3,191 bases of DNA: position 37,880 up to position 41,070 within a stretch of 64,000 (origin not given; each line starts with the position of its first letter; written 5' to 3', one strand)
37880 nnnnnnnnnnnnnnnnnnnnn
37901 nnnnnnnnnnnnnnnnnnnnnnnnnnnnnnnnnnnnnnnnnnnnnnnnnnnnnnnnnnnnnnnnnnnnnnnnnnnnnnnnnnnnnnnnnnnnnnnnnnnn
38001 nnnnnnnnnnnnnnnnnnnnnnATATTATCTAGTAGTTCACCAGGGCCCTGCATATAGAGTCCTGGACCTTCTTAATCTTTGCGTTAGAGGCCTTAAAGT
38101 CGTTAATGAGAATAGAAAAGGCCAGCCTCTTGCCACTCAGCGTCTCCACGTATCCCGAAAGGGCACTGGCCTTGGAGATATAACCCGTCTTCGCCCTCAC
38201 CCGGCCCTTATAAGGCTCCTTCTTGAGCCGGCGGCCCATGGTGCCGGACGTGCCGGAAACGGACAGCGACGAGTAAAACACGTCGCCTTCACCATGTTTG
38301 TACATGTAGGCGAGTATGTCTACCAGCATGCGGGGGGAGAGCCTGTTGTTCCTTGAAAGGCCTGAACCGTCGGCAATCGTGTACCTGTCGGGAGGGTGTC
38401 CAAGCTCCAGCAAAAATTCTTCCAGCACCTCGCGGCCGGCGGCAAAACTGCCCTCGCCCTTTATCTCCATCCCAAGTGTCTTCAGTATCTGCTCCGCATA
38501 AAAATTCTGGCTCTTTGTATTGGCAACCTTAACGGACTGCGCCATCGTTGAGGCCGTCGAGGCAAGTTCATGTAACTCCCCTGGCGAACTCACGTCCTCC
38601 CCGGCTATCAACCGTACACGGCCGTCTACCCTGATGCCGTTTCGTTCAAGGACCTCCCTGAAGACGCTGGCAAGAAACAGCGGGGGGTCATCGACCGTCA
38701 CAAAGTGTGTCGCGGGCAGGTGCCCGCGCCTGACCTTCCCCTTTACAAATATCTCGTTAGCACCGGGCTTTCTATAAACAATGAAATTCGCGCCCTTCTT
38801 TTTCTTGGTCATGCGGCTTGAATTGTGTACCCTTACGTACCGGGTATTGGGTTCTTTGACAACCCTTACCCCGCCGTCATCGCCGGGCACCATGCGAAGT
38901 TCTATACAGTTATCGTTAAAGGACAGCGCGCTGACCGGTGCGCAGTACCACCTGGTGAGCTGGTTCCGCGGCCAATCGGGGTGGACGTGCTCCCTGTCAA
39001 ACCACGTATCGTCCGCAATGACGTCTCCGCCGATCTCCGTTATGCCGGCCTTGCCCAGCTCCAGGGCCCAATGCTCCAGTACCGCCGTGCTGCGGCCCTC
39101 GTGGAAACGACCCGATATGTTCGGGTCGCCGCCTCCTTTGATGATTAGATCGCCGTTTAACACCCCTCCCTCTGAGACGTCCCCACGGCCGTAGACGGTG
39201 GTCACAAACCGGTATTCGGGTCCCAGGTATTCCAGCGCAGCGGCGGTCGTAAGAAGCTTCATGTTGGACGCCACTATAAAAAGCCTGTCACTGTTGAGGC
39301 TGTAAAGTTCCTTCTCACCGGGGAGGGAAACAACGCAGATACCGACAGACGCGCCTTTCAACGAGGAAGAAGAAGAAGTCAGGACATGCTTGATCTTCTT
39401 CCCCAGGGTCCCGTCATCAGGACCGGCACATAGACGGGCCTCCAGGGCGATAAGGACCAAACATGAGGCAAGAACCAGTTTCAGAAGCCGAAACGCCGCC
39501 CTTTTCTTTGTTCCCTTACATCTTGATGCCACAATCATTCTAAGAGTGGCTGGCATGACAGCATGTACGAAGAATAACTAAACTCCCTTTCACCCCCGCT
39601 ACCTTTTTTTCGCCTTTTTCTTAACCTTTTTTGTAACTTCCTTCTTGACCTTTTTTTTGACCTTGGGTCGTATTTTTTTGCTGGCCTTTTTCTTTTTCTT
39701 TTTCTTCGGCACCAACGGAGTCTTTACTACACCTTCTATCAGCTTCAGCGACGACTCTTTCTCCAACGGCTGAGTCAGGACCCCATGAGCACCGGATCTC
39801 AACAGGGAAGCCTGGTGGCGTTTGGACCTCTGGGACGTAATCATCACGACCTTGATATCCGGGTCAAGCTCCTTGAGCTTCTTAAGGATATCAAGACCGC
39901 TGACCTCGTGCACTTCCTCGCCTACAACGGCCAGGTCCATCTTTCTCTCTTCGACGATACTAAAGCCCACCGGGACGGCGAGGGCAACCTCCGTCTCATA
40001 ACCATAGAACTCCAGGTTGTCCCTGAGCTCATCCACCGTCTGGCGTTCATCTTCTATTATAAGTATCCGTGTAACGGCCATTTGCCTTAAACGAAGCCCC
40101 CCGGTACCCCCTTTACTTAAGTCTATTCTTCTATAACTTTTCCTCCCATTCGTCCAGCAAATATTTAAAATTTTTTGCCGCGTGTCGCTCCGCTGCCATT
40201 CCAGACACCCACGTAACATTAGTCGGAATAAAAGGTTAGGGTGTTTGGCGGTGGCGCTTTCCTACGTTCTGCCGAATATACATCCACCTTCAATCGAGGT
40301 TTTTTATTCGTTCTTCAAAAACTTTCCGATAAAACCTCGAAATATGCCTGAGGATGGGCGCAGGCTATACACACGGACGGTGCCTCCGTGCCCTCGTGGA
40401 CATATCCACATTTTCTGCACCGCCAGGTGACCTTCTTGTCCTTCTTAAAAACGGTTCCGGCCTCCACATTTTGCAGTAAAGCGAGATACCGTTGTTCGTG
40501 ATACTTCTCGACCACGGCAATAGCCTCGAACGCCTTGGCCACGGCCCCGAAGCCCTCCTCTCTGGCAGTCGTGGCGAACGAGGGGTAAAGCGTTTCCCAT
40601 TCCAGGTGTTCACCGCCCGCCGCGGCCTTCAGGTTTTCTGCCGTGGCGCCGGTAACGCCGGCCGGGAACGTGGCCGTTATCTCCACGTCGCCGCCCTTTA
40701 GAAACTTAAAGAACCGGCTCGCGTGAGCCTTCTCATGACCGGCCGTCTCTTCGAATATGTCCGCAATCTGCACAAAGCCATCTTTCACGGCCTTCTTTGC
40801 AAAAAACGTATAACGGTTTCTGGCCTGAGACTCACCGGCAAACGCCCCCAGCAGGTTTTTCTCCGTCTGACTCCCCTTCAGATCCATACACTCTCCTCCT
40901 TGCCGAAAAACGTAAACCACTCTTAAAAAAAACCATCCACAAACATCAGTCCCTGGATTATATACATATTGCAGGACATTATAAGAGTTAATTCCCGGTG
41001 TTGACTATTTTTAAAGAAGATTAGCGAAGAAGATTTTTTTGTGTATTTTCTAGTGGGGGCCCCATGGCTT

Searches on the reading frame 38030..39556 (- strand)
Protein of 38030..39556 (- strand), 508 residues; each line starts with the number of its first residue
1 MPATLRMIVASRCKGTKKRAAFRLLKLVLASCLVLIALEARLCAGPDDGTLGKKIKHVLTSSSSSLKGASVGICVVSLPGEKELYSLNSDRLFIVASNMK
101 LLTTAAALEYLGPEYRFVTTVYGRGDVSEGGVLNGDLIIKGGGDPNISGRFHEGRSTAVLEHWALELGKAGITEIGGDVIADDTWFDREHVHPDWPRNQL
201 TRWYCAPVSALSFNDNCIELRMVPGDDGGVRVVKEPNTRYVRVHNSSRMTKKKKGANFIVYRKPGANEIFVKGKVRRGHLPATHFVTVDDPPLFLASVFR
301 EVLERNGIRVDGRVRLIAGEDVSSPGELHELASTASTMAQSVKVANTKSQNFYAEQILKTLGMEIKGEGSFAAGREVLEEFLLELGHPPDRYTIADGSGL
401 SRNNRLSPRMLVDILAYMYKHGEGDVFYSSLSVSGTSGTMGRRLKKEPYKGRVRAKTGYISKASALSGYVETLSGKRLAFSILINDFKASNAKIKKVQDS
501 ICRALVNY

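Call 25: search_protein_families(library=pfam, proteins=[window:38030-39556:-], max_evalue=0.0001)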
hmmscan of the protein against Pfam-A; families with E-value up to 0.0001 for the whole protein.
window:38030-39556:- (508 aa): 1 family
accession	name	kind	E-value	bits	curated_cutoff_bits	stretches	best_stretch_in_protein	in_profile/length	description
PF02113.21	Peptidase_S13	-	2.2e-93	313.9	22.8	1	55-502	5-438/444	D-Ala-D-Ala carboxypeptidase 3 (S13) family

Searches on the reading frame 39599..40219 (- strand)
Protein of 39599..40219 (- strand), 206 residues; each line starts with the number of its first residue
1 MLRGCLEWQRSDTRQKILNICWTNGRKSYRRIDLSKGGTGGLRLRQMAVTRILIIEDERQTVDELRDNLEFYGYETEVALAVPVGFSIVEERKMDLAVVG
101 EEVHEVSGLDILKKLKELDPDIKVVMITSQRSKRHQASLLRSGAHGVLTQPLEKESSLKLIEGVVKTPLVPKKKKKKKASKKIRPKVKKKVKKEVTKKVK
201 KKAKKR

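Call 25: search_protein_families(library=pfam, proteins=[window:39599-40219:-], max_evalue=0.0001)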
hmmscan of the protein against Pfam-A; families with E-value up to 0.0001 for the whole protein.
window:39599-40219:- (206 aa): 1 family
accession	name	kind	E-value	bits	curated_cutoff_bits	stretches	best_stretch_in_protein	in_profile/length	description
PF00072.30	Response_reg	-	1.2e-14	54.8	30.2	1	52-159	1-108/111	Response regulator receiver domain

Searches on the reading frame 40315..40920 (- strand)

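Call 25: search_protein_families(library=pfam, proteins=[window:40315-40920:-], max_evalue=0.0001)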
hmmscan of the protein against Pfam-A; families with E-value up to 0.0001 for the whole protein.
window:40315-40920:- (201 aa): 3 families
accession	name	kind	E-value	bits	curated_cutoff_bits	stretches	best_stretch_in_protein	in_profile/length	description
PF02915.23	Rubrerythrin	-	1.3e-29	103.7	22.8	1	21-149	1-137/137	Rubrerythrin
PF21349.2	RUBY_RBDX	-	2.5e-12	46.4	26.5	1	166-195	1-30/30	Rubrerythrin, rubredoxin-like domain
PF23458.2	DUF7130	-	6.5e-05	23.2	35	0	125-194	15-83/89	Domain of unknown function (DUF7130)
